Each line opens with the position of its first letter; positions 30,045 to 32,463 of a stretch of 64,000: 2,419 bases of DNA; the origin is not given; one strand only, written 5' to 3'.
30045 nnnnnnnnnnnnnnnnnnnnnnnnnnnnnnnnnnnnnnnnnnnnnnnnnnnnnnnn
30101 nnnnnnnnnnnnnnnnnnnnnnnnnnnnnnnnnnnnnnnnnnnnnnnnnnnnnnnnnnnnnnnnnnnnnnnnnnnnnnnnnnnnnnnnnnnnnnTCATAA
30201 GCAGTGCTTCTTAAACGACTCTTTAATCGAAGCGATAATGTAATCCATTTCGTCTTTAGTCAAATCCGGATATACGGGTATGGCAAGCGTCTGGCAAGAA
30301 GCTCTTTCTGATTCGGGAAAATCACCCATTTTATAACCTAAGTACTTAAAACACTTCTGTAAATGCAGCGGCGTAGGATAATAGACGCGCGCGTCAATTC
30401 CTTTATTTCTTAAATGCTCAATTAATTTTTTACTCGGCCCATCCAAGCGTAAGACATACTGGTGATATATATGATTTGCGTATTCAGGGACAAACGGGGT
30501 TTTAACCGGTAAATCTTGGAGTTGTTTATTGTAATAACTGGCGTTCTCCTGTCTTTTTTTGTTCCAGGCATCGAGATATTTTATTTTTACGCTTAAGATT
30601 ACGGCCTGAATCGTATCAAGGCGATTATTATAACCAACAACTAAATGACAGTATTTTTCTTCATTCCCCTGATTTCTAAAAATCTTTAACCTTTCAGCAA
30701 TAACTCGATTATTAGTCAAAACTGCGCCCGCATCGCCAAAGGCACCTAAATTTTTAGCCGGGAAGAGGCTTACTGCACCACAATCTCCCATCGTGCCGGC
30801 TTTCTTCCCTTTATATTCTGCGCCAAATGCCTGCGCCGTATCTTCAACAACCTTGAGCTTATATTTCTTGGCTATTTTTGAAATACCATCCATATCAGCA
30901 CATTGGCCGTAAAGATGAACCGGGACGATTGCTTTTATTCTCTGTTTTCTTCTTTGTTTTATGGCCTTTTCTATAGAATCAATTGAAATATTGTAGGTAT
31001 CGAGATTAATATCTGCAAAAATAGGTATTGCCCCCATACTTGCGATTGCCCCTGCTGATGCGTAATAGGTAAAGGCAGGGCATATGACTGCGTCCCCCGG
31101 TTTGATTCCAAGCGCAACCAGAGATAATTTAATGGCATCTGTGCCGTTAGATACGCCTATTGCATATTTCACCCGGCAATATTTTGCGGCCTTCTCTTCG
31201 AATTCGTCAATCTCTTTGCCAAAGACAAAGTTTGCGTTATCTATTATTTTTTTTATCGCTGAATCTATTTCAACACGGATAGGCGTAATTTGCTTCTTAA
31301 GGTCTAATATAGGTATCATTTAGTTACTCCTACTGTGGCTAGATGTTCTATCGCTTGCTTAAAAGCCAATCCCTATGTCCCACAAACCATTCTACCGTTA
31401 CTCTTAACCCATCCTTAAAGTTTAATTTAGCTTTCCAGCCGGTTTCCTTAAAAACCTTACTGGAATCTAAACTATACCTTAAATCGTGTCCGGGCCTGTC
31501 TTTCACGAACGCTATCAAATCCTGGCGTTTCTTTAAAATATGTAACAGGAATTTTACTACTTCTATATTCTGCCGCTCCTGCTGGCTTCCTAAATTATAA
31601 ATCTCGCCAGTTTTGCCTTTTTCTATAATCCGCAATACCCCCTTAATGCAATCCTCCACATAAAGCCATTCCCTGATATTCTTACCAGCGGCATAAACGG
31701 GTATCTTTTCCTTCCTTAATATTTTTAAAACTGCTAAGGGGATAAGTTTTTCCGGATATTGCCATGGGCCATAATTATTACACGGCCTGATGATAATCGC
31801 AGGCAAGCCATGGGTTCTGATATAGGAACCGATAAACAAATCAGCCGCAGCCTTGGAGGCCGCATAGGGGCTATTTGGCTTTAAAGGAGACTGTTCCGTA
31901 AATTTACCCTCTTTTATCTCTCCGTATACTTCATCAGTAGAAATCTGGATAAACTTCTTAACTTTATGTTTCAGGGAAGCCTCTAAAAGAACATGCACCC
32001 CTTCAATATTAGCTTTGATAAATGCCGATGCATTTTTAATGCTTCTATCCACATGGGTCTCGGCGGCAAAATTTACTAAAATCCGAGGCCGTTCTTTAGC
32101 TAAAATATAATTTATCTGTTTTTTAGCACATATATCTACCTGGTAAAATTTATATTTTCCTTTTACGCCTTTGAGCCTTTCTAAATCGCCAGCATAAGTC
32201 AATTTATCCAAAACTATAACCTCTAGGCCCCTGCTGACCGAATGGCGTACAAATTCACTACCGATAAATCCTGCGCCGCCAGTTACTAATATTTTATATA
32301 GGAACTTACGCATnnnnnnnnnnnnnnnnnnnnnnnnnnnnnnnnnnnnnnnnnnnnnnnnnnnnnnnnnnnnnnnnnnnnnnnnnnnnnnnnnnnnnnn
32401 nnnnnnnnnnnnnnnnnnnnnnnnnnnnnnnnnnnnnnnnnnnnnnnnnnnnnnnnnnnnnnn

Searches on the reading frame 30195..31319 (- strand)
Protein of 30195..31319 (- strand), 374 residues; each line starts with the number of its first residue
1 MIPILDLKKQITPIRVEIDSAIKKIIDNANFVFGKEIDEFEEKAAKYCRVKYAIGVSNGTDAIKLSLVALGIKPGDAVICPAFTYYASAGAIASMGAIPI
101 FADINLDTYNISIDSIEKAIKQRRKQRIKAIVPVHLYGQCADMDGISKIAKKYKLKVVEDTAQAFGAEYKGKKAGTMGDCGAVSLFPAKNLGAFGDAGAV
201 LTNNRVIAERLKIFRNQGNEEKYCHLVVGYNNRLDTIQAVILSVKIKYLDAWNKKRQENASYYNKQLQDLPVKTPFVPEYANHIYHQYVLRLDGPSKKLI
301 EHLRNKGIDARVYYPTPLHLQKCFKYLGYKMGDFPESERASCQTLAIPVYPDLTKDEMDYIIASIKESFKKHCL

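Call 3: search_protein_families(library=pfam, proteins=[window:30195-31319:-])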
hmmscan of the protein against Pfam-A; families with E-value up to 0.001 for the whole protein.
window:30195-31319:- (374 aa): 4 families
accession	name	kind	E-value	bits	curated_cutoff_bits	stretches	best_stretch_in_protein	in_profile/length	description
PF01041.23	DegT_DnrJ_EryC1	-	4.2e-114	382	19.8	1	15-365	4-359/360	DegT/DnrJ/EryC1/StrS aminotransferase family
PF00155.27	Aminotran_1_2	-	1.6e-08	34.5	19.7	1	37-214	44-244/361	Aminotransferase class I and II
PF01212.27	Beta_elim_lyase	-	6.1e-08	32.8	27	1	37-276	34-274/288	Beta-eliminating lyase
PF00266.25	Aminotran_5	-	0.00021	20.8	21.5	1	33-166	41-181/371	Aminotransferase class-V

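Call 4: search_protein_families(library=ncbifam, proteins=[window:30195-31319:-])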
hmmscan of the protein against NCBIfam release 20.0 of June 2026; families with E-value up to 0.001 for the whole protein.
window:30195-31319:- (374 aa): 16 families
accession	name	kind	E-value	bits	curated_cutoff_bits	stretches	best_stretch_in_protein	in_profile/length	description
TIGR03588.1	PseC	equivalog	9.1e-73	245.3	423.5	1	21-367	16-378/380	UDP-4-amino-4,6-dideoxy-N-acetyl-beta-L-altrosamine transaminase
TIGR04181.1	NHT_00031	hypoth_equivalog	8.5e-64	215.7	420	1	23-348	17-357/359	LegC family aminotransferase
NF008687.0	PRK11706.1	equivalog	1.2e-60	205.3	375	1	47-369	43-374/375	dTDP-4-amino-4,6-dideoxygalactose transaminase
NF008658.2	PRK11658.1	equivalog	1e-57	195.5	631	1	20-368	18-376/379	UDP-4-amino-4-deoxy-L-arabinose aminotransferase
TIGR02379.1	ECA_wecE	subfamily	3.3e-51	174.2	434.85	1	49-368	45-374/376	dTDP-4-amino-4,6-dideoxy-D-glucose transaminase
NF011936.0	PRK15407.1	equivalog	8.8e-50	169.7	423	2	29-219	59-252/440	lipopolysaccharide biosynthesis protein RfbH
TIGR04427.1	PLP_DesI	equivalog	1.1e-44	153.2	650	1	34-362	51-376/390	dTDP-4-dehydro-6-deoxyglucose aminotransferase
NF043007.1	CysBLyMetC_Staph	equivalog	2.4e-07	30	700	1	39-217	55-226/378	cystathionine beta-lyase MetC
NF005588.0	PRK07309.1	equivalog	8.3e-06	24.9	576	1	45-161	77-206/391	pyridoxal phosphate-dependent aminotransferase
NF006810.0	PRK09331.1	subfamily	8.3e-06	24.8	301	1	36-172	66-209/397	Sep-tRNA:Cys-tRNA synthetase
NF005871.0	PRK07811.1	equivalog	5.3e-05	21.9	513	1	39-216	65-236/389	cystathionine gamma-synthase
NF005817.0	PRK07683.1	equivalog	8.2e-05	21.5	575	1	57-152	96-189/387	aminotransferase A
NF006230.0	PRK08363.1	equivalog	0.00013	20.8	534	1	60-271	103-316/398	alanine aminotransferase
NF006488.0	PRK08912.1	equivalog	0.00054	19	498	1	57-154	94-192/387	aminotransferase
TIGR02539.1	SepCysS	equivalog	0.00062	18.9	365.25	1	36-166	52-188/370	O-phospho-L-seryl-tRNA:Cys-tRNA synthase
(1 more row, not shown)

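Call 21: search_solved_structures(query=window:30195-31319:-, max_evalue=1e-20)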
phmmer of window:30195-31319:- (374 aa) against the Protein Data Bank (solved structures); distinct sequences matched with E-value up to 1e-20: 51.
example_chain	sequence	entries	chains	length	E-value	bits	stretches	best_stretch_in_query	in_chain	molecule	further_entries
7b0d_A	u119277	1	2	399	2.1e-99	336.4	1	1-362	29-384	Glutamine--scyllo-inositol transaminase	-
3frk_A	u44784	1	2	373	7e-94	318.2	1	12-366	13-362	QdtB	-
7n63_A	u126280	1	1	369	7.4e-85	288.5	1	1-372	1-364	Putative aminotransferase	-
2oga_A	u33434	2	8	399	9.8e-82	278.3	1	2-367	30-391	Transaminase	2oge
3nyu_A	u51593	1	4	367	9.7e-81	275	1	1-365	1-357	Aminotransferase WbpE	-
3nu7_A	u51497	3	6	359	1.6e-80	274.3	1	1-364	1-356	Aminotransferase WbpE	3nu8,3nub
3nys_A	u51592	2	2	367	6.6e-80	272.3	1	1-365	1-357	Aminotransferase WbpE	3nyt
5u1z_A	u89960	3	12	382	2.9e-77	263.5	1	6-359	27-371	Putative aminotransferase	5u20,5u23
5u21_A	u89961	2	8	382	1.9e-76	260.9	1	6-359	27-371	Putative aminotransferase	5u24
8e77_A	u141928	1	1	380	6.6e-76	259.1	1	2-354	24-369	DegT/DnrJ/EryC1/StrS aminotransferase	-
8e75_A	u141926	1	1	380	6.6e-76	259.1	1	2-354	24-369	DegT/DnrJ/EryC1/StrS aminotransferase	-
4qgr_A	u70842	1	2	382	1.5e-71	244.8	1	4-366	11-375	DegT/DnrJ/EryC1/StrS aminotransferase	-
3uwc_A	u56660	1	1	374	1.3e-70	241.7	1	3-370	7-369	Nucleotide-sugar aminotransferase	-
3bn1_A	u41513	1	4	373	1.5e-60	208.6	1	33-366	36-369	Perosamine synthetase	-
3dr7_A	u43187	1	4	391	1.7e-60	208.4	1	33-366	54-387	Putative perosamine synthetase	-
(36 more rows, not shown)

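Call 80: find_related_loci(query=window:30195-31319:-, collection=metagenome_contigs, flank=6000)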
Query window:30195-31319:- (374 aa) in metagenome_contigs; peptide patterns used: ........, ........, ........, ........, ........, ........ (x = any residue, [..] = any of these).
600 stretches matched a pattern (row limit reached: there are more); 572 encode a relative of the query (tblastn E <= 1e-3); the best 80 are kept; 80 distinct loci.
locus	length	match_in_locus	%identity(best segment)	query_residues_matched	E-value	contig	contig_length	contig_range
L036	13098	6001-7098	72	2-367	0e+0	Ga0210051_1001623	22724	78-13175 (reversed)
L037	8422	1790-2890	72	1-367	0e+0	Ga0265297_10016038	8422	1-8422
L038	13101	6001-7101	67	2-368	2e-177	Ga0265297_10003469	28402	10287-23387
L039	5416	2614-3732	68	2-367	2e-175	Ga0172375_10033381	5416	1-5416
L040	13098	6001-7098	64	2-367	9e-169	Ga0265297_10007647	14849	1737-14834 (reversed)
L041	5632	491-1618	64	2-370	8e-169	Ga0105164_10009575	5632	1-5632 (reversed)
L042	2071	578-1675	63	2-367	2e-178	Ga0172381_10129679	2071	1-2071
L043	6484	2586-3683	65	2-367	2e-164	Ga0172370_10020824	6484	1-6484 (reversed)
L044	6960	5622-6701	52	2-365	7e-130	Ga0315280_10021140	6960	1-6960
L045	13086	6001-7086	53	2-366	8e-129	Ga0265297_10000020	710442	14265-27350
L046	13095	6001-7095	51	3-371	1e-127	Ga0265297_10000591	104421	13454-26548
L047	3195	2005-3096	50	2-369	5e-132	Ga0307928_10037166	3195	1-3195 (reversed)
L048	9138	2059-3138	53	2-366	2e-127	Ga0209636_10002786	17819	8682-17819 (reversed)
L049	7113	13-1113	51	2-370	1e-126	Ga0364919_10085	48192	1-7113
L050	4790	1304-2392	50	2-369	2e-127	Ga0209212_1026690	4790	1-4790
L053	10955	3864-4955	50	2-369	3e-123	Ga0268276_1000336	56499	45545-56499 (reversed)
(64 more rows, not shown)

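Call 82: search_protein_families(library=pfam, proteins=[L044:1467-2447:+, L044:2432-3043:+, L044:3037-3699:+, L044:3696-4631:+, L044:4667-5611:+, L045:1762-2754:+, L045:2806-4110:+, L053:675-1301:+, L053:1317-1979:+, L036:3712-4764:+], max_evalue=0.00001)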
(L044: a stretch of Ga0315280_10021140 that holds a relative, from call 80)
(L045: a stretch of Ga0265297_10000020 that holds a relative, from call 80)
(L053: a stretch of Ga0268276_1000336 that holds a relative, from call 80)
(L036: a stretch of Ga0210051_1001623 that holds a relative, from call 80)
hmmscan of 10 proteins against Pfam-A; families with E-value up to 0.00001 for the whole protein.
L044:1467-2447:+ (326 aa): 6 families
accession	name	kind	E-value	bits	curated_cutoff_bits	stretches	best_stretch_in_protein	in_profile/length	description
PF04321.23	RmlD_sub_bind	-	2e-96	322.9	27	1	21-315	2-283/287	RmlD substrate binding domain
PF01370.27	Epimerase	-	2.4e-29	102.9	20.9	1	22-229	1-228/240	NAD dependent epimerase/dehydratase family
PF01073.25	3Beta_HSD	-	5.1e-18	65.5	22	1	23-249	1-252/280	3-beta hydroxysteroid dehydrogenase/isomerase family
PF16363.11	GDP_Man_Dehyd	-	4.3e-16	59.7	27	1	23-174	1-173/332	GDP-mannose 4,6 dehydratase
PF02719.21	Polysacc_synt_2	-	1.9e-11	44.1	20.2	1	63-131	60-129/293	Polysaccharide biosynthesis protein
PF07993.18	NAD_binding_4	-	3.1e-08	33.5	20.1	1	82-181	90-208/258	Male sterility protein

L044:2432-3043:+ (203 aa): 2 families
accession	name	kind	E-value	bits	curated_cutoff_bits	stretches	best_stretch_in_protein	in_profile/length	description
PF03721.20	UDPG_MGDP_dh_N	-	3.1e-49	167.5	27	1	15-194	2-185/187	UDP-glucose/GDP-mannose dehydrogenase family, NAD binding domain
PF03446.21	NAD_binding_2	-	2.5e-11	44.3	21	1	15-141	1-103/161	NAD binding domain of 6-phosphogluconate dehydrogenase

L044:3037-3699:+ (220 aa): 2 families
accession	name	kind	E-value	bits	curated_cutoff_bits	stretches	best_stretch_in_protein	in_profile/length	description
PF00984.24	UDPG_MGDP_dh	-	3e-30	104.6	25.4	1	1-88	5-93/94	UDP-glucose/GDP-mannose dehydrogenase family, central domain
PF03720.21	UDPG_MGDP_dh_C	-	5.2e-23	81.8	30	1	115-209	1-102/103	UDP-glucose/GDP-mannose dehydrogenase family, UDP binding domain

L044:3696-4631:+ (311 aa): 9 families
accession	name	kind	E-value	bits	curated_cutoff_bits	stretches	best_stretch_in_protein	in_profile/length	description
PF01370.27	Epimerase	-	4.3e-66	223.2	20.9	1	6-241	2-240/240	NAD dependent epimerase/dehydratase family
PF16363.11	GDP_Man_Dehyd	-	3.7e-61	207.8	27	1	6-304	1-332/332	GDP-mannose 4,6 dehydratase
PF01073.25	3Beta_HSD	-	9.4e-32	110.6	22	1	6-227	1-228/280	3-beta hydroxysteroid dehydrogenase/isomerase family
PF02719.21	Polysacc_synt_2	-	8.2e-27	94.6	20.2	1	6-264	2-252/293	Polysaccharide biosynthesis protein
PF04321.23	RmlD_sub_bind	-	3.8e-15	56.2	27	1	6-177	4-154/287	RmlD substrate binding domain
PF07993.18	NAD_binding_4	-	1.1e-13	51.4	20.1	1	7-222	1-256/258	Male sterility protein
PF13460.12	NAD_binding_10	-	3e-12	47.2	27.2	1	9-154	1-130/184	NAD(P)H-binding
PF05368.20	NmrA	-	1.9e-08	34.7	27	1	6-124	6-111/298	NmrA-like family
PF08659.16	KR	-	1.9e-06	28.4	22.6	1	4-71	2-76/180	KR domain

L044:4667-5611:+ (314 aa): 5 families
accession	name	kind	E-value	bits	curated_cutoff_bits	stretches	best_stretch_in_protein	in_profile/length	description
PF16363.11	GDP_Man_Dehyd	-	1.7e-48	166.3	27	1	5-301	1-331/332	GDP-mannose 4,6 dehydratase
PF01370.27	Epimerase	-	2.1e-48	165.3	20.9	1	4-238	1-239/240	NAD dependent epimerase/dehydratase family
PF01073.25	3Beta_HSD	-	2.2e-09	37.2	22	1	5-221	1-222/280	3-beta hydroxysteroid dehydrogenase/isomerase family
PF02719.21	Polysacc_synt_2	-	2.4e-08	33.9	20.2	0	141-262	133-252/293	Polysaccharide biosynthesis protein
PF04321.23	RmlD_sub_bind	-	1.4e-07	31.4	27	1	3-262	2-236/287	RmlD substrate binding domain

L045:1762-2754:+ (330 aa): 5 families
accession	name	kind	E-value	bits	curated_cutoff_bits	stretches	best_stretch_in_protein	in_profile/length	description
PF04321.23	RmlD_sub_bind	-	7.7e-93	311.1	27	1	26-322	2-284/287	RmlD substrate binding domain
PF01370.27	Epimerase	-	1.7e-28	100.1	20.9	1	27-246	1-239/240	NAD dependent epimerase/dehydratase family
PF01073.25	3Beta_HSD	-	8.5e-16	58.2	22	1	28-275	1-273/280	3-beta hydroxysteroid dehydrogenase/isomerase family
PF02719.21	Polysacc_synt_2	-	5.2e-11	42.7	20.2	1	62-137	53-129/293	Polysaccharide biosynthesis protein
PF16363.11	GDP_Man_Dehyd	-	6.9e-11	42.6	27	1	28-179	1-172/332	GDP-mannose 4,6 dehydratase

L045:2806-4110:+ (434 aa): 4 families
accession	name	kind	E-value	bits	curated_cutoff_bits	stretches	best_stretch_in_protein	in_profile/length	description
PF03721.20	UDPG_MGDP_dh_N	-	8.1e-50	169.4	27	1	15-191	2-181/187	UDP-glucose/GDP-mannose dehydrogenase family, NAD binding domain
PF00984.24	UDPG_MGDP_dh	-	1.2e-31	109.1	25.4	1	212-302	2-93/94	UDP-glucose/GDP-mannose dehydrogenase family, central domain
PF03720.21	UDPG_MGDP_dh_C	-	1.4e-24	86.9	30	1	329-423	1-102/103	UDP-glucose/GDP-mannose dehydrogenase family, UDP binding domain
PF03446.21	NAD_binding_2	-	7.1e-11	42.8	21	1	15-141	1-103/161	NAD binding domain of 6-phosphogluconate dehydrogenase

L053:675-1301:+ (208 aa): 2 families
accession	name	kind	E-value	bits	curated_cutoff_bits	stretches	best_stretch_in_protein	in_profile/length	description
PF03721.20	UDPG_MGDP_dh_N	-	4.4e-51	173.6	27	1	15-191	2-181/187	UDP-glucose/GDP-mannose dehydrogenase family, NAD binding domain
PF03446.21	NAD_binding_2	-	4.9e-11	43.3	21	1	15-142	1-104/161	NAD binding domain of 6-phosphogluconate dehydrogenase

L053:1317-1979:+ (220 aa): 2 families
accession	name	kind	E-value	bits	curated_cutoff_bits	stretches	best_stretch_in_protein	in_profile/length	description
PF00984.24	UDPG_MGDP_dh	-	2e-30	105.2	25.4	1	1-88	5-93/94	UDP-glucose/GDP-mannose dehydrogenase family, central domain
PF03720.21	UDPG_MGDP_dh_C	-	1.2e-21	77.5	30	1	115-209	1-102/103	UDP-glucose/GDP-mannose dehydrogenase family, UDP binding domain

L036:3712-4764:+ (350 aa): 2 families
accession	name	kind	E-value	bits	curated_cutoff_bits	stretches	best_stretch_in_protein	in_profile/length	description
PF00483.29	NTP_transferase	-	3.5e-40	138.5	21.2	1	4-280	2-243/245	Nucleotidyl transferase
PF22640.1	ManC_GMP_beta-helix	-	1.1e-16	60.9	27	1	287-339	1-53/55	MannoseP isomerase/GMP-like beta-helix domain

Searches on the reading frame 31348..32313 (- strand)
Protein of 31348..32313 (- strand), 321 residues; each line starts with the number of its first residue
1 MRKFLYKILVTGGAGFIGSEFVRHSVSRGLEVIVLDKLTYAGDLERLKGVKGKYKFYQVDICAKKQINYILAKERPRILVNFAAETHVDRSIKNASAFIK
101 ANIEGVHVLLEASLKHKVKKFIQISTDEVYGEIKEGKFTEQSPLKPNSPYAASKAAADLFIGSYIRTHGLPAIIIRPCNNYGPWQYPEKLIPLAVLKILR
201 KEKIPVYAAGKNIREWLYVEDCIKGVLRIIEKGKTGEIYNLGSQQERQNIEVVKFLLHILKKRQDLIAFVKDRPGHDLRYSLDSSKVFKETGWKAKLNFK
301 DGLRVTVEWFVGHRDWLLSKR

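Call 3: search_protein_families(library=pfam, proteins=[window:31348-32313:-])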
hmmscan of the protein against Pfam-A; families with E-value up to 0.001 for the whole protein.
window:31348-32313:- (321 aa): 8 families
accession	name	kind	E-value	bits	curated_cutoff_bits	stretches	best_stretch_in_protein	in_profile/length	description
PF16363.11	GDP_Man_Dehyd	-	3e-72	244.3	27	1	9-304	1-330/332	GDP-mannose 4,6 dehydratase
PF01370.27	Epimerase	-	1.9e-65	221.1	20.9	1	8-242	1-240/240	NAD dependent epimerase/dehydratase family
PF04321.23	RmlD_sub_bind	-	4.1e-20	72.5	27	1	7-176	2-147/287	RmlD substrate binding domain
PF01073.25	3Beta_HSD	-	2e-19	70.2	22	1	9-221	1-220/280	3-beta hydroxysteroid dehydrogenase/isomerase family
PF02719.21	Polysacc_synt_2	-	2.3e-16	60.3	20.2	1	8-262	1-249/293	Polysaccharide biosynthesis protein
PF07993.18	NAD_binding_4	-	7.9e-10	38.8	20.1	1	77-178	90-205/258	Male sterility protein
PF00106.31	adh_short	-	5.8e-07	29.6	26.6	1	8-161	3-160/195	short chain dehydrogenase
PF13460.12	NAD_binding_10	-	5.7e-05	23.5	27.2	1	12-177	1-143/184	NAD(P)H-binding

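Call 4: search_protein_families(library=ncbifam, proteins=[window:31348-32313:-])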
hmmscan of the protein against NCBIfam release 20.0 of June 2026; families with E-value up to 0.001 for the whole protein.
window:31348-32313:- (321 aa): 36 families (the best 25 are shown)
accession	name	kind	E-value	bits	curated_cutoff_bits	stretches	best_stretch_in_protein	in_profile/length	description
TIGR01181.1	dTDP_gluc_dehyt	equivalog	3.4e-126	420.7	365.1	1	7-317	1-318/321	dTDP-glucose 4,6-dehydratase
NF007490.0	PRK10084.1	subfamily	2.9e-92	309.5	649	1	7-317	2-341/361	dTDP-glucose 4,6-dehydratase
NF007582.0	PRK10217.1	equivalog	3.8e-92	309.1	698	1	6-317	2-338/355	dTDP-glucose 4,6-dehydratase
TIGR04180.1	EDH_00030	hypoth_equivalog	3.3e-42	144.6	475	1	8-296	1-295/297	NAD-dependent 4,6-dehydratase LegB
TIGR01179.1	galE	equivalog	1.5e-38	132.5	262.3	1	7-310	1-325/332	UDP-glucose 4-epimerase GalE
TIGR02622.1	CDP_4_6_dhtase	equivalog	1.7e-27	96.5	278.45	1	7-311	6-331/352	CDP-glucose 4,6-dehydratase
TIGR02197.1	heptose_epim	equivalog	1.8e-25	89.8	274.6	1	8-271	1-270/316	ADP-glyceromanno-heptose 6-epimerase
TIGR03466.1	HpnA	hypoth_equivalog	8.3e-22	77.5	367.65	1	7-245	2-232/327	hopanoid-associated sugar epimerase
NF007956.0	PRK10675.1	subfamily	1.5e-21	76.9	394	1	7-310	2-329/338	UDP-glucose 4-epimerase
NF047922.1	GDPFucSynFcl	equivalog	2.1e-20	73.4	500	1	57-314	35-305/308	GDP-L-fucose synthase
NF011728.1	PRK15181.1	equivalog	8.8e-19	67.7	760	1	7-317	17-344/348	Vi polysaccharide biosynthesis UDP-N-acetylglucosaminuronic acid C-4 epimerase TviC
TIGR01214.1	rmlD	equivalog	6.7e-17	61.5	224.05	1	7-183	1-153/285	dTDP-4-dehydrorhamnose reductase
NF008872.0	PRK11908.1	equivalog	7.4e-16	58.1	294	1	7-261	3-272/349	bifunctional UDP-4-keto-pentose/UDP-xylose synthase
TIGR01472.1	gmd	equivalog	5.2e-15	55.5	415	1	54-172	56-177/342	GDP-mannose 4,6-dehydratase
NF042422.1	oxyalk_red_OleD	equivalog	1.4e-11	44.4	580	1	7-234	2-219/329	2-alkyl-3-oxoalkanoate reductase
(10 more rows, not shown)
